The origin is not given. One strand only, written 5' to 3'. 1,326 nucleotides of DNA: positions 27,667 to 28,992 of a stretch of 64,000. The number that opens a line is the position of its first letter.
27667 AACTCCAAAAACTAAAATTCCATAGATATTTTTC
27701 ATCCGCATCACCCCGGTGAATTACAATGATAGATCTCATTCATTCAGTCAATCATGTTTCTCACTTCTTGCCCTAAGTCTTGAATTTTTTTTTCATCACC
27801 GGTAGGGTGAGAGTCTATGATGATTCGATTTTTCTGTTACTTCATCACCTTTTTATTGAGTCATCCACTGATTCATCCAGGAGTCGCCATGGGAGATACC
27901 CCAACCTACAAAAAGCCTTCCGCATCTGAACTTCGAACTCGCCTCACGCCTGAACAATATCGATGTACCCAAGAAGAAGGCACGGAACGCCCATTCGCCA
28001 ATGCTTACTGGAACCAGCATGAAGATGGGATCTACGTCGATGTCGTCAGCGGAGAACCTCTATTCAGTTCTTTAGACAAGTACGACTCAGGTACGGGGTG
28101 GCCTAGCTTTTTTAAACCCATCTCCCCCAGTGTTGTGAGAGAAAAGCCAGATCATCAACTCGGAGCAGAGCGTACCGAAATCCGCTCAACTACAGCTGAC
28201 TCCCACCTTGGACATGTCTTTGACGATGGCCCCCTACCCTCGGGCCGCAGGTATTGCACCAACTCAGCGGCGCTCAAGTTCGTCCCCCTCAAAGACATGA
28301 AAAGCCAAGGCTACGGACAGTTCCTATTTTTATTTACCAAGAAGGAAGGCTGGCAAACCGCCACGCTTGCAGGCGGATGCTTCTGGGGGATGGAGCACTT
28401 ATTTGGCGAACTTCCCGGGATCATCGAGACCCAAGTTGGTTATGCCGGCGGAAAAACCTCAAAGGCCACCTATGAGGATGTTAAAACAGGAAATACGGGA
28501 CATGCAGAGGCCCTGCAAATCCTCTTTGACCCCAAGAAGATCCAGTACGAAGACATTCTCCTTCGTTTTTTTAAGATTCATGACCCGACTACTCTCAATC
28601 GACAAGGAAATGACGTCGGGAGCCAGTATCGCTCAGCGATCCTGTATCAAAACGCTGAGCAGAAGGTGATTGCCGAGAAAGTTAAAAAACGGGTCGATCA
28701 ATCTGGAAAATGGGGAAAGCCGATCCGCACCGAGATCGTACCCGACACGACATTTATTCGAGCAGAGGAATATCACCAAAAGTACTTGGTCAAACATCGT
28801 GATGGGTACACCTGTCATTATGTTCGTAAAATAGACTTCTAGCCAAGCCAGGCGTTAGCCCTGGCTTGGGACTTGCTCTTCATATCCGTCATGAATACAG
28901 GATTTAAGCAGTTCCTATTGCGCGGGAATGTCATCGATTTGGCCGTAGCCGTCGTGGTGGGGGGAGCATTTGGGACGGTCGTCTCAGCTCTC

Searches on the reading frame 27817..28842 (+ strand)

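Call 98: search_protein_families(library=pfam, proteins=[window:27817-28842:+], max_evalue=0.00001)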
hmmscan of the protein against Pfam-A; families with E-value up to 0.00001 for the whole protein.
window:27817-28842:+ (341 aa): 2 families
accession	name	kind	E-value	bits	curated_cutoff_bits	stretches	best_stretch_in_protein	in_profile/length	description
PF01625.27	PMSR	-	1.4e-63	214.2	23.7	1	181-332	1-152/153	Peptide methionine sulfoxide reductase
PF01641.26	SelR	-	1.1e-46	158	24.9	1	43-157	1-116/116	SelR domain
